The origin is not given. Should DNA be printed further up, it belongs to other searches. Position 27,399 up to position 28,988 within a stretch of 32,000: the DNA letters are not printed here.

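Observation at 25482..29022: Translationally coupled operon: reverse transcriptase, degenerate ABC-exporter-like protein and 4-TM protein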

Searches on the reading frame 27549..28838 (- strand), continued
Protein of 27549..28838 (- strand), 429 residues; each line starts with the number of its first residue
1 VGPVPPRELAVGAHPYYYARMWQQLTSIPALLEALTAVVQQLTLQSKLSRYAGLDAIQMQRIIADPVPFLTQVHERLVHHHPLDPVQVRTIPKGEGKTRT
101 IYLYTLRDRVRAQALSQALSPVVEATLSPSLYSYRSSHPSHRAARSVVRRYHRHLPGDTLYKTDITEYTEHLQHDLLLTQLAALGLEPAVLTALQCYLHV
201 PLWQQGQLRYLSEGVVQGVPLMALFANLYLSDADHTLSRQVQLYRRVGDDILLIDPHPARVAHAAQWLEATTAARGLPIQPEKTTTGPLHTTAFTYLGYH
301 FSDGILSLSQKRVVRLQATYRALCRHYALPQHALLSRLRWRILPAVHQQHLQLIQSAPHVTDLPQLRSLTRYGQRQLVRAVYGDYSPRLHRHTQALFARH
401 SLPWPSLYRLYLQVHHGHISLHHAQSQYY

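Call 15: find_related_loci(query=A1, collection=genome_contigs, flank=8000)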
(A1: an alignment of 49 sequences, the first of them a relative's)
Query A1 (409 aa) in genome_contigs; peptide patterns used: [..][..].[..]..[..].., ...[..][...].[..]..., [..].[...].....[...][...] (x = any residue, [..] = any of these).
186 stretches matched a pattern; 86 encode a relative of the query (tblastn E <= 1e-3); the best 80 are kept; 80 distinct loci.
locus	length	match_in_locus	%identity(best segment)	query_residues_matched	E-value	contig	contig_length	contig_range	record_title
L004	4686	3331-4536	34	1-401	3e-82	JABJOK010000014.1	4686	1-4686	MAG: Candidatus Peregrinibacteria bacterium isolate SI075_bin40 k141_2478447, whole genome shotgun sequence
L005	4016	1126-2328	31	1-401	4e-80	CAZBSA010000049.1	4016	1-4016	MAG TPA_asm: uncultured Gammaproteobacteria bacterium isolate binchicken_co13_470 genome assembly, contig: NODE_39864_le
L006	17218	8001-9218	36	6-401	9e-76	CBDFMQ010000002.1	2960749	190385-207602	MAG: Longimicrobiales bacterium isolate 46febe96-b3b4-4271-9ea5-aa9cab44c421 genome assembly, contig: contig_2, whole ge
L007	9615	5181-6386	30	1-403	3e-74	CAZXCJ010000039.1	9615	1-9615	MAG TPA_asm: uncultured Gammaproteobacteria bacterium isolate binchicken_co243_180 genome assembly, contig: NODE_6513_le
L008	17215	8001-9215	30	1-406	1e-73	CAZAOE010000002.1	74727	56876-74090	MAG TPA_asm: uncultured Gammaproteobacteria bacterium isolate SRP178699_co1_436 genome assembly, contig: NODE_250_length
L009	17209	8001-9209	34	1-401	2e-71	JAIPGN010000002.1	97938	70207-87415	MAG: Patescibacteria group bacterium isolate Tobar13.5m-G50 Tobar13-5m-C201, whole genome shotgun sequence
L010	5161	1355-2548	32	1-397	1e-70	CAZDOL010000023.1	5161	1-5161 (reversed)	MAG TPA_asm: uncultured Gammaproteobacteria bacterium isolate SRP178699_co1_409 genome assembly, contig: NODE_24006_leng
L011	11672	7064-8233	32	5-393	8e-70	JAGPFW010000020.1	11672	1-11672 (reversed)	Patescibacteria group bacterium isolate Gw_SlDig_bin_207 Gw_SlDig_10596_length_11672_cov_4.435167, whole genome shotgun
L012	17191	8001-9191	32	1-397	4e-69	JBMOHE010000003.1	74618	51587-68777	MAG: Patescibacteria group bacterium isolate Deming_bin.335 contig499, whole genome shotgun sequence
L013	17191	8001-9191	28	1-397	9e-69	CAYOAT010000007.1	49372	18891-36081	MAG TPA_asm: uncultured Candidatus Saccharibacteria bacterium isolate binchicken_co113_255 genome assembly, contig: NODE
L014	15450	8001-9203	28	1-401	3e-68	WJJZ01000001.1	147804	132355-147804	MAG: Candidatus Magasanikiibacteriota bacterium isolate Bin_289 k141_31929, whole genome shotgun sequence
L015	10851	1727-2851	33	1-371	2e-64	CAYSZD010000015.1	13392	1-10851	MAG TPA_asm: uncultured Gammaproteobacteria bacterium isolate SRP263991_co7_112 genome assembly, contig: NODE_8718_lengt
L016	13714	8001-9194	28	2-397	2e-63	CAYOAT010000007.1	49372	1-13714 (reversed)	MAG TPA_asm: uncultured Candidatus Saccharibacteria bacterium isolate binchicken_co113_255 genome assembly, contig: NODE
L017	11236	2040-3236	32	1-397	3e-63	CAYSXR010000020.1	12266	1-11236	MAG TPA_asm: uncultured Gammaproteobacteria bacterium isolate SRP286056_co2_340 genome assembly, contig: NODE_8526_lengt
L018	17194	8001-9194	34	1-396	2e-63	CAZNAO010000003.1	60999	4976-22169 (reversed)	MAG TPA_asm: uncultured Gammaproteobacteria bacterium isolate SRP329715_co1_182 genome assembly, contig: NODE_541_length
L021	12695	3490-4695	32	1-401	1e-62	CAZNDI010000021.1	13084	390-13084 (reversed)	MAG TPA_asm: uncultured Candidatus Peribacteria bacterium isolate binchicken_co73_89 genome assembly, contig: NODE_833_l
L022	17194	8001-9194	29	1-396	1e-62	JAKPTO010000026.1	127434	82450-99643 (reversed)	MAG: bacterium isolate USPA_maxbin.021 k141_121866, whole genome shotgun sequence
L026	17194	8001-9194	29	1-396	2e-61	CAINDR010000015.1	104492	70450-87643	Candidatus Falkowbacteria bacterium isolate Loclat_bin-10343 genome assembly, contig: bin-10343:15/64, whole genome shot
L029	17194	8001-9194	31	1-396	3e-60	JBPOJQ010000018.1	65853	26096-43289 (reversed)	MAG: Candidatus Magasanikiibacteriota bacterium isolate MAG_812 c_000000621901, whole genome shotgun sequence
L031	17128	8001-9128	35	1-371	5e-60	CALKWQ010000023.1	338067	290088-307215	MAG TPA_asm: uncultured bacterium isolate SRR6007447_bin.26_CONCOCT_v1.1_MAG genome assembly, contig: ERZ724101.3, whole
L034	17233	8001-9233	30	1-409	2e-59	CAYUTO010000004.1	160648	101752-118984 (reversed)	MAG TPA_asm: uncultured Gammaproteobacteria bacterium isolate SRP285395_co2_42 genome assembly, contig: NODE_96_length_1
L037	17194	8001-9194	28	1-396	2e-58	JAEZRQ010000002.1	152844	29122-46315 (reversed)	MAG: Candidatus Parcubacteria bacterium isolate OH_PDB_195 k127_1463186, whole genome shotgun sequence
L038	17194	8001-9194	29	1-396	1e-58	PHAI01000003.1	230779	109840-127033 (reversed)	MAG: Candidatus Falkowbacteria bacterium HGW-Falkowbacteria-1 08E140C01_scaffold_151, whole genome shotgun sequence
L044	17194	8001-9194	31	1-396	1e-57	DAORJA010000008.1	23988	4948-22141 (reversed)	MAG TPA_asm: Candidatus Magasanikbacteria bacterium isolate AMR_MDS_5563 NODE_340_length_23988_cov_5.282037, whole genom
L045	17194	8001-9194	30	1-396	7e-57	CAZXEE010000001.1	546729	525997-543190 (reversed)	MAG TPA_asm: uncultured Gammaproteobacteria bacterium isolate SRP192927_co4_30 genome assembly, contig: NODE_1_length_54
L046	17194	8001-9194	28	1-396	6e-57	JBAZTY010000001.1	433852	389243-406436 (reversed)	MAG: Patescibacteria group bacterium isolate SO_2017_GW1_214 NODE_147_length_433852_cov_2.564240_OW334_2017, whole genom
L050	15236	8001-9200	26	1-396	5e-56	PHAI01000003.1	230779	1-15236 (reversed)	MAG: Candidatus Falkowbacteria bacterium HGW-Falkowbacteria-1 08E140C01_scaffold_151, whole genome shotgun sequence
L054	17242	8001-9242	31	1-408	1e-55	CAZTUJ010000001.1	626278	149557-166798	MAG TPA_asm: uncultured Gammaproteobacteria bacterium isolate SRP272421_co2_96 genome assembly, contig: NODE_1_length_62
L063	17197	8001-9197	30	1-397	3e-53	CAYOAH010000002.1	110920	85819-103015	MAG TPA_asm: uncultured Gammaproteobacteria bacterium isolate SRP286056_co3_468 genome assembly, contig: NODE_41_length_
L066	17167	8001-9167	34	13-401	1e-66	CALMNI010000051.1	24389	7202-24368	MAG TPA_asm: uncultured bacterium isolate SRR5676451_bin.83_CONCOCT_v1.1_MAG genome assembly, contig: ERZ724545.416, who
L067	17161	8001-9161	25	13-398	7e-53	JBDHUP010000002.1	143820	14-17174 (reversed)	MAG: Candidatus Paceibacteria bacterium isolate AS-MESO-3CA.90 NODE_411_length_143820_cov_5.405529, whole genome shotgun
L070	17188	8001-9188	30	2-396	2e-54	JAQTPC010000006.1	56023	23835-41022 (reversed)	MAG: Candidatus Paceibacterota bacterium isolate STB_107 NODE_1156_length_56023_cov_4.171873_Sandtown_B, whole genome sh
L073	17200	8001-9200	27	1-398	1e-50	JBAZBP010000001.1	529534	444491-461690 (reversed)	MAG: Patescibacteria group bacterium isolate SO_2017_GW1_115 NODE_100_length_529534_cov_2.059285_OW334_2017, whole genom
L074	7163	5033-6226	27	1-396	3e-49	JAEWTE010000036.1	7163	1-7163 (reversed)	MAG: Candidatus Parcubacteria bacterium isolate OH_SDB_132 k127_1082963, whole genome shotgun sequence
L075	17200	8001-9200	27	1-392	7e-49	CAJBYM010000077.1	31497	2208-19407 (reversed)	MAG: Candidatus Omnitrophica bacterium isolate Loc090907-5m_bin-489 genome assembly, contig: bin-489:077/139, whole geno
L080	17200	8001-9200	30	1-397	9e-57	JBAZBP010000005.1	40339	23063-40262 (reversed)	MAG: Patescibacteria group bacterium isolate SO_2017_GW1_115 NODE_4602_length_40339_cov_2.157664_OW334_2017, whole genom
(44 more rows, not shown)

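Call 30: search_protein_families(library=pfam, proteins=[L003:7193-8899:+, L001:7214-8941:+, L045:9193-10911:+, L006:9160-10911:+, L003:8871-10334:+, L001:8907-10400:+, L045:10877-12076:+, L006:10859-12361:+, L021:6360-7808:+, L021:4664-6382:+], max_evalue=0.01)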
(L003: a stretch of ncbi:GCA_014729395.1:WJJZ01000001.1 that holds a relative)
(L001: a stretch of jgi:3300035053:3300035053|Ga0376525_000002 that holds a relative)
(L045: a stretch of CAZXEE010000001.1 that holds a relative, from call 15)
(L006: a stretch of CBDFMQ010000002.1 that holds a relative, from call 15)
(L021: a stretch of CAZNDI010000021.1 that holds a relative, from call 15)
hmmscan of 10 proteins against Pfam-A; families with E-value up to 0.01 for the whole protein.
L003:7193-8899:+ (568 aa): 1 family
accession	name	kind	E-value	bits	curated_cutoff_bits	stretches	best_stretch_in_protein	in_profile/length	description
PF00005.33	ABC_tran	-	6.7e-08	33.7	25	1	372-521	2-134/137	ABC transporter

L001:7214-8941:+ (575 aa): 2 families
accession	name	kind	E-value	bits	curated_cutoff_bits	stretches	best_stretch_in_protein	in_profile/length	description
PF00005.33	ABC_tran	-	0.00016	22.7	25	1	373-521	1-133/137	ABC transporter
PF00664.28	ABC_membrane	-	0.00018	21.8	28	1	52-313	5-270/274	ABC transporter transmembrane region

L045:9193-10911:+ (572 aa): 2 families
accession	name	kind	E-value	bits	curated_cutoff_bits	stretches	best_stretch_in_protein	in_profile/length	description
PF00005.33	ABC_tran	-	2.6e-05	25.3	25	1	372-471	3-94/137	ABC transporter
PF00664.28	ABC_membrane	-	0.0029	17.8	28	1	57-220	21-181/274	ABC transporter transmembrane region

L006:9160-10911:+ (583 aa): 3 families
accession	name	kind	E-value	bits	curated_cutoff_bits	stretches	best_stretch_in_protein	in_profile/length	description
PF00664.28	ABC_membrane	-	3.4e-11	43.8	28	1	62-294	4-238/274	ABC transporter transmembrane region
PF00005.33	ABC_tran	-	9.4e-08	33.2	25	1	390-538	3-134/137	ABC transporter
PF13555.12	AAA_29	-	0.00025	21.2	27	1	390-414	14-38/61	P-loop containing region of AAA domain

L003:8871-10334:+ (487 aa): 2 families
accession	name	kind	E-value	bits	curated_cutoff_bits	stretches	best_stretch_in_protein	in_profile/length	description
PF13091.12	PLDc_2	-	7.3e-28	97.5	27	2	255-385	1-118/132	PLD-like domain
PF07894.18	SACK1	-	1.9e-08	34.7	21.4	1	238-366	112-237/274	Scaffolding anchor of CK1 domain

L001:8907-10400:+ (497 aa): 4 families
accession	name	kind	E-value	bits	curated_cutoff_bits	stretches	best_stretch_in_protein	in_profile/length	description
PF13091.12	PLDc_2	-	4.4e-37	127.3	27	2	260-404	2-129/132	PLD-like domain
PF07894.18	SACK1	-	4.1e-09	36.8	21.4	2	244-407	114-269/274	Scaffolding anchor of CK1 domain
PF11495.14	Regulator_TrmB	-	3.9e-07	30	22.2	1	80-137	12-68/233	Archaeal transcriptional regulator TrmB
PF13090.12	PP_kinase_C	-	0.0017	18.3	25.8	0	76-124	9-61/172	Polyphosphate kinase C-terminal domain 2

L045:10877-12076:+ (399 aa): 2 families
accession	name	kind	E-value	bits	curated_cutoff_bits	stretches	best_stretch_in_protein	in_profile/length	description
PF13091.12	PLDc_2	-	1.6e-30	106.1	27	2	81-207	1-131/132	PLD-like domain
PF07894.18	SACK1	-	2.4e-09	37.6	21.4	1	151-209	217-270/274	Scaffolding anchor of CK1 domain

L006:10859-12361:+ (500 aa): 2 families
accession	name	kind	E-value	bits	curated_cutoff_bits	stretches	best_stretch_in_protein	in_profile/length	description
PF13091.12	PLDc_2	-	3.9e-27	95.1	27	2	266-410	1-130/132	PLD-like domain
PF07894.18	SACK1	-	0.00012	22.2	21.4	1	257-323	121-188/274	Scaffolding anchor of CK1 domain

L021:6360-7808:+ (482 aa): 4 families
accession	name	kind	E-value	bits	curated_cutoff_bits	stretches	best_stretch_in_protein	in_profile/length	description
PF13091.12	PLDc_2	-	4.6e-36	124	27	2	252-396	1-130/132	PLD-like domain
PF07894.18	SACK1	-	1.4e-08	35.1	21.4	1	234-296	111-175/274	Scaffolding anchor of CK1 domain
PF11495.14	Regulator_TrmB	-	9.2e-06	25.5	22.2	1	80-136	13-69/233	Archaeal transcriptional regulator TrmB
PF13090.12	PP_kinase_C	-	0.0014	18.6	25.8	0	77-124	15-62/172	Polyphosphate kinase C-terminal domain 2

L021:4664-6382:+ (572 aa): 0 families

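Call 47: search_solved_structures(query=A1, max_evalue=0.001)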
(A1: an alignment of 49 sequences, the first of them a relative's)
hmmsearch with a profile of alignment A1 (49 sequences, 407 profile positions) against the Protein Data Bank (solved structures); distinct sequences matched with E-value up to 0.001: 23.
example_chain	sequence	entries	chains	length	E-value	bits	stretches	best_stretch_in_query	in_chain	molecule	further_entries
6ar1_A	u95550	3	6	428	9e-40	139.8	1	21-318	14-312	GsI-IIC RT | Trt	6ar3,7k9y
7uim_D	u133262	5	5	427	1.9e-37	132.1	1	2-324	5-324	Group II intron reverse transcriptase/maturase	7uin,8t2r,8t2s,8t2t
5hhl_A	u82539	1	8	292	1.5e-36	129.2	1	2-284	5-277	Retron-type reverse transcriptase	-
5hhj_A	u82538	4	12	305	5.4e-36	127.3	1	3-285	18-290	Retron-type reverse transcriptase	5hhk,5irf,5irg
7kft_D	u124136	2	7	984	1.3e-34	122.8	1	45-287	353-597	Cas6-RT-Cas1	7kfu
6me0_C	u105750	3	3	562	2.6e-23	85.6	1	30-340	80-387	Maturase reverse transcriptase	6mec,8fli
5g2x_C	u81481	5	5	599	1.8e-22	82.8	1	44-222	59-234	GROUP II INTRON-ENCODED PROTEIN LTRA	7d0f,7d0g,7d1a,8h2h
9ioa_A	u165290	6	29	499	6.7e-18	67.7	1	70-320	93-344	RNA-dependent DNA polymerase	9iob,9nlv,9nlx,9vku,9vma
8bgj_A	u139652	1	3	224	2.7e-17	65.7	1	75-281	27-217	RNA-directed DNA polymerase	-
9lje_A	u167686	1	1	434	1.2e-14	57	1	192-322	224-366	RNA-dependent DNA polymerase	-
9c0i_A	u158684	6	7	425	2.3e-14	56.1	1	192-322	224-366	Reverse transcriptase/maturase family protein | Antiviral reverse transcriptase Drt2 | RNA-dependent DNA polymerase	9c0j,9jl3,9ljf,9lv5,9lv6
8ub7_A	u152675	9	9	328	7.2e-13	51.1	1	83-311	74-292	Reverse transcriptase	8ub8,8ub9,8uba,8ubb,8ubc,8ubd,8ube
9lv7_A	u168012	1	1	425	1.4e-11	46.9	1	192-322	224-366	Antiviral reverse transcriptase Drt2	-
9d4s_A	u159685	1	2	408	2.3e-11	46.2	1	147-310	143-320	Group II intron-like 4 reverse transcriptase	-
9d5x_A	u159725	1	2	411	2.3e-11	46.2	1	147-310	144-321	Group II intron-like 4 reverse transcriptase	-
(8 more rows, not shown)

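Call 54: search_protein_families(library=pfam, proteins=[L031:1492-7716:+, L054:1924-7677:+], max_evalue=0.001)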
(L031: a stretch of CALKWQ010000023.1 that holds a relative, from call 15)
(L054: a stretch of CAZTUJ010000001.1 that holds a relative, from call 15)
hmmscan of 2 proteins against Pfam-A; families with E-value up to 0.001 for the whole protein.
L031:1492-7716:+ (2074 aa): 0 families

L054:1924-7677:+ (1917 aa): 0 families

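Call 58: search_protein_families(library=pfam, proteins=[L054:12166-12804:+, L050:1585-3879:+, L080:4627-5331:+, L029:16099-16764:-, L018:14030-15805:+, L066:5339-6547:+, L044:14800-15354:+, L045:7093-7992:+, L074:3840-4775:+], max_evalue=0.001)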
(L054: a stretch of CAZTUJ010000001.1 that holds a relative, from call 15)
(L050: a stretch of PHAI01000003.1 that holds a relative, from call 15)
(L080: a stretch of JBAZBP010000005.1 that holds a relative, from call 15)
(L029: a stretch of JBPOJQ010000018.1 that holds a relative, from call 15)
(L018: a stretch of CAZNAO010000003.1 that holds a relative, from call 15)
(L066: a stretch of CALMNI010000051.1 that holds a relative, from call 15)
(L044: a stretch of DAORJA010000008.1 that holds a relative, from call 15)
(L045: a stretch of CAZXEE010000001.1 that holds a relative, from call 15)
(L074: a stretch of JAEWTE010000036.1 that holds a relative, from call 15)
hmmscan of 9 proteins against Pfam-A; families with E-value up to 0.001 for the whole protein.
L054:12166-12804:+ (212 aa): 0 families

L050:1585-3879:+ (764 aa): 5 families
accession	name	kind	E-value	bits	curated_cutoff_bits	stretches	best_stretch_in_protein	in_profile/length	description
PF15899.11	BNR_6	-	9.9e-28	93.6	27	0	387-399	1-13/14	BNR-Asp box repeat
PF02012.26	BNR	-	4.9e-12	44.4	27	0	636-646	1-11/12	BNR/Asp-box repeat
PF14870.12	PSII_BNR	-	1.9e-10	40.9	27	3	429-661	42-282/303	Photosynthesis system II assembly factor YCF48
PF07963.17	N_methyl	-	1.1e-06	28.3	21.2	1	18-39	5-26/27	Prokaryotic N-terminal methylation motif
PF24316.1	Tli3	-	2.9e-06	28.1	27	0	424-462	83-120/129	T6SS Tli3 immunity protein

L080:4627-5331:+ (234 aa): 1 family
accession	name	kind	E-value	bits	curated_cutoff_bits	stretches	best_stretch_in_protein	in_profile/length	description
PF13473.12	Cupredoxin_1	-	9.5e-07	29.2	27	1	148-233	23-104/104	Cupredoxin-like domain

L029:16099-16764:- (221 aa): 4 families
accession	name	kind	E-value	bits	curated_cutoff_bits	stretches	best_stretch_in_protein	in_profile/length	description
PF08281.18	Sigma70_r4_2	-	3e-17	62.4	25.7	1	154-205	3-54/54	Sigma-70, region 4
PF04542.20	Sigma70_r2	-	2.2e-12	47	24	1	48-114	1-69/71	Sigma-70 region 2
PF04545.22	Sigma70_r4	-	1.9e-08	34.1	24.1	1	159-203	2-46/50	Sigma-70, region 4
PF07638.17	Sigma70_ECF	-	0.00031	21.1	21.1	0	32-206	6-180/185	ECF sigma factor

L018:14030-15805:+ (591 aa): 2 families
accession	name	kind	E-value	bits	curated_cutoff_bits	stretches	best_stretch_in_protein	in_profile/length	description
PF00664.28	ABC_membrane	-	9.1e-40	137.5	28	1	36-304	1-273/274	ABC transporter transmembrane region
PF00005.33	ABC_tran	-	8.9e-33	114.2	25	1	363-511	1-137/137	ABC transporter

L066:5339-6547:+ (402 aa): 2 families
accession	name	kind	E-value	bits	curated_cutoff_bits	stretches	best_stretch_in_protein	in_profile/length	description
PF09603.15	Fib_succ_major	-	7.6e-28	98.5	33.9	1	209-401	1-187/187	Fibrobacter succinogenes major domain (Fib_succ_major)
PF07963.17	N_methyl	-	1.6e-06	27.9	21.2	1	17-38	5-26/27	Prokaryotic N-terminal methylation motif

L044:14800-15354:+ (184 aa): 0 families

L045:7093-7992:+ (299 aa): 1 family
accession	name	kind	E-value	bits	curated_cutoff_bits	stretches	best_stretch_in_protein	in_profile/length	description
PF07963.17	N_methyl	-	1e-08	34.8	21.2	1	1-26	1-26/27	Prokaryotic N-terminal methylation motif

L074:3840-4775:+ (311 aa): 1 family
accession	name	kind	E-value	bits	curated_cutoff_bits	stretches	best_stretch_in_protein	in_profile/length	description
PF10648.15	Gmad2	-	4.8e-12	46.5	25.7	1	69-154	4-84/86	Immunoglobulin-like domain of bacterial spore germination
